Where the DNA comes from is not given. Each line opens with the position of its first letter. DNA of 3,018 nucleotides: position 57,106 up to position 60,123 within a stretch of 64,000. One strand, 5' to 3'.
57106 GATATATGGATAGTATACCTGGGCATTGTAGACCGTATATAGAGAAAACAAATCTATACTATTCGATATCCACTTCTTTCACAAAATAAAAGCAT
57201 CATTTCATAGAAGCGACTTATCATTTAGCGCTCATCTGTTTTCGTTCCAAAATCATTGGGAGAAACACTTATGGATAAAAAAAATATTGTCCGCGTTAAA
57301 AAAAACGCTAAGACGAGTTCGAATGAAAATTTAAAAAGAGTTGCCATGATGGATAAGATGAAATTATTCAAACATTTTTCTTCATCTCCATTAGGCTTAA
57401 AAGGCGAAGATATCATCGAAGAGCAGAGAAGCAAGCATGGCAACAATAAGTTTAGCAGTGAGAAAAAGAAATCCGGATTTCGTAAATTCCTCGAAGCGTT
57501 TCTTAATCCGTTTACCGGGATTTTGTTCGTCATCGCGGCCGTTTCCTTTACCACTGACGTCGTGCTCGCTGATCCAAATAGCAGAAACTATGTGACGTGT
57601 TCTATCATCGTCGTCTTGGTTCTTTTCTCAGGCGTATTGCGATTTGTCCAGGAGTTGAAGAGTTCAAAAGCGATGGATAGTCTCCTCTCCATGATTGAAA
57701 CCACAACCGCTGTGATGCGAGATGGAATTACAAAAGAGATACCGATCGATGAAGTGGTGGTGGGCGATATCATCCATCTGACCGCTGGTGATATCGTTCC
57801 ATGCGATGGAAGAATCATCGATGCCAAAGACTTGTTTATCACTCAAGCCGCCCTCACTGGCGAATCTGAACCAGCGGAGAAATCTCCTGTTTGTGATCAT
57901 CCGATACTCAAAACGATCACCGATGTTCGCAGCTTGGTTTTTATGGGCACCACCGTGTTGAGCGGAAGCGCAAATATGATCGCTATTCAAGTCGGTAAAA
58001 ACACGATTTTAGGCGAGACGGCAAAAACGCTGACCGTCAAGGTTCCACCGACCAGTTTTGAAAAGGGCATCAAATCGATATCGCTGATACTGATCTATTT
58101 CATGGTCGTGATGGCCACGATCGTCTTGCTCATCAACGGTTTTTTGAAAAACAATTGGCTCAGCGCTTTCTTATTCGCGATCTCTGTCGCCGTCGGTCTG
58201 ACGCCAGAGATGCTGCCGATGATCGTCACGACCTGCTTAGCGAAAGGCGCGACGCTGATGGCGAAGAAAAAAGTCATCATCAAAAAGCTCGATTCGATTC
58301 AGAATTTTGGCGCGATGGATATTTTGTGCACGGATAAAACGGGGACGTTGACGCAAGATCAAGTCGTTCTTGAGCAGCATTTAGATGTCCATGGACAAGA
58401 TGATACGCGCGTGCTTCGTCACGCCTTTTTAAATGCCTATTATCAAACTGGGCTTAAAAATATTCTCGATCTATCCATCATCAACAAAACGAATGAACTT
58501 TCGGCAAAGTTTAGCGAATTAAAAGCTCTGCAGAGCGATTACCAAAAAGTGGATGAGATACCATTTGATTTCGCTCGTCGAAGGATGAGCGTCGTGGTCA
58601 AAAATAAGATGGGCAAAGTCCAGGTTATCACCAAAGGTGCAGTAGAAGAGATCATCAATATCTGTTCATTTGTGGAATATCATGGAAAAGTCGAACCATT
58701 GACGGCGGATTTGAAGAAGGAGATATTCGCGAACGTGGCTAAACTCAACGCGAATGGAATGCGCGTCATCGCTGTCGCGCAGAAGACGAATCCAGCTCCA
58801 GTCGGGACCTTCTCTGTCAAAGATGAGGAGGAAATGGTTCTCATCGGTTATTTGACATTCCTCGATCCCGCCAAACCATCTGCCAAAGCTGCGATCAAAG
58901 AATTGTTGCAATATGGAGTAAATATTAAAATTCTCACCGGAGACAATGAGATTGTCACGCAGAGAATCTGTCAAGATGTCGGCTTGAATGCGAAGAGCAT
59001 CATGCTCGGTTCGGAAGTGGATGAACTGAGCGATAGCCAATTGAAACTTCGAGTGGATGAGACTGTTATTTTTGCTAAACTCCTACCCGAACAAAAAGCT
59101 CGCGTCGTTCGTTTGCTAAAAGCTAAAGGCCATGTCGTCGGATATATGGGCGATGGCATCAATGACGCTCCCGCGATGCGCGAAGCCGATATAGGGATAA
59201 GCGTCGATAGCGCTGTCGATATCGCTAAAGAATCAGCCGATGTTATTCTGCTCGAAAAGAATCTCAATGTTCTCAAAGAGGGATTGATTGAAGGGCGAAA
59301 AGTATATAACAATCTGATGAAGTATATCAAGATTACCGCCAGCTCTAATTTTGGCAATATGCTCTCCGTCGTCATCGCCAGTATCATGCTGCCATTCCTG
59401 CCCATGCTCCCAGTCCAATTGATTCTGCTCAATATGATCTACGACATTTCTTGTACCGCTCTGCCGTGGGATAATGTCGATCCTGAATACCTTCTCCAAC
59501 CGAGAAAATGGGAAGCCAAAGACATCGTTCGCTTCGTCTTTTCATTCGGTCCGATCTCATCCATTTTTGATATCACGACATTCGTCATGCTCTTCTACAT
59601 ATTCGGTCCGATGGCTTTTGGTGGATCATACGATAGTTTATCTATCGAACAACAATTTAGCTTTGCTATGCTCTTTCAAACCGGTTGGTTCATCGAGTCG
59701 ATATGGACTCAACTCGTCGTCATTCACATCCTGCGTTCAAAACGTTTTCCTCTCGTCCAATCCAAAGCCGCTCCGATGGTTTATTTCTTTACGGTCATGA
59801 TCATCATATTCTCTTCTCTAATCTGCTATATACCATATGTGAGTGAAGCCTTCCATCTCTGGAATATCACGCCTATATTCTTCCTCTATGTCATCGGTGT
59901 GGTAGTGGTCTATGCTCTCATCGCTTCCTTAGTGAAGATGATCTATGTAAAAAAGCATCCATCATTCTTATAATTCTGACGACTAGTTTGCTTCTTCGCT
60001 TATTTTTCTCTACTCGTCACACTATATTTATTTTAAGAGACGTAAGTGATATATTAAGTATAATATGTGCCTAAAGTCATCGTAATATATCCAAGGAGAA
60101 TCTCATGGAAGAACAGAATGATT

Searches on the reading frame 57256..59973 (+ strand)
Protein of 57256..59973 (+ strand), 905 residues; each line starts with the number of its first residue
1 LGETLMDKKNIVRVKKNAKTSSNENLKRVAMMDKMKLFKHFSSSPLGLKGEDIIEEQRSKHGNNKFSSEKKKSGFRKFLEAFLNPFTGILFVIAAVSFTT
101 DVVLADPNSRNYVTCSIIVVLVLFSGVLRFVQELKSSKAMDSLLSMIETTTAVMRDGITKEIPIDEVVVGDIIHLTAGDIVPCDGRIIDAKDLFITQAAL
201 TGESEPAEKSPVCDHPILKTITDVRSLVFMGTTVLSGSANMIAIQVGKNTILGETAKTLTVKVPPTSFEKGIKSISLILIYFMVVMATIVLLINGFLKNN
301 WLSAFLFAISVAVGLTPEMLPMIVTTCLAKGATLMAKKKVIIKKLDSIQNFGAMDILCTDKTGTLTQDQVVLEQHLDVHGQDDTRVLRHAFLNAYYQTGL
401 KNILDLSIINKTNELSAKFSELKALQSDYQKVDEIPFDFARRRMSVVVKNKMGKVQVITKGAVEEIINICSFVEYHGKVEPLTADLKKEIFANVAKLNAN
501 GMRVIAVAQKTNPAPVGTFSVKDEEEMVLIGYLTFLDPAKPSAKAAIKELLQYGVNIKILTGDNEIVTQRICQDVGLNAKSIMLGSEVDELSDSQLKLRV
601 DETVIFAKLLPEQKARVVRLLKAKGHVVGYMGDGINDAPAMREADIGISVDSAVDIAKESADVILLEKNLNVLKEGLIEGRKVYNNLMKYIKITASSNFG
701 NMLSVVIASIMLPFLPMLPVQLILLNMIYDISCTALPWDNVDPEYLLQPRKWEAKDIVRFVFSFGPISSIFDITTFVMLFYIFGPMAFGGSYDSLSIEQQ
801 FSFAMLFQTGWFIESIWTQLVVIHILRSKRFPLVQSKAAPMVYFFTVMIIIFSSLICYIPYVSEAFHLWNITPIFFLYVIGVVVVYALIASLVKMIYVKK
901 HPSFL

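Call 66: search_protein_families(library=pfam, proteins=[window:57256-59973:+], max_evalue=0.00001)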
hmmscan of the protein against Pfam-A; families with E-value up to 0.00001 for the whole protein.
window:57256-59973:+ (905 aa): 5 families
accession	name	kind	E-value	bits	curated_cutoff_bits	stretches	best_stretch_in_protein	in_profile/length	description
PF00122.25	E1-E2_ATPase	-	6e-43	146.9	28.1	1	146-338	2-181/181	E1-E2 ATPase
PF00689.26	Cation_ATPase_C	-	7e-20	72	27.3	1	714-896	1-175/175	Cation transporting ATPase, C-terminus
PF00702.32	Hydrolase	-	7.8e-16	59.5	26.4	1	355-645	2-191/191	haloacid dehalogenase-like hydrolase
PF00690.31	Cation_ATPase_N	-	3e-12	46.5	20.4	1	34-97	6-69/69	Cation transporter/ATPase, N-terminus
PF13246.12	Cation_ATPase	-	4.2e-11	43.2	21.7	1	420-473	37-91/91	Cation transport ATPase (P-type)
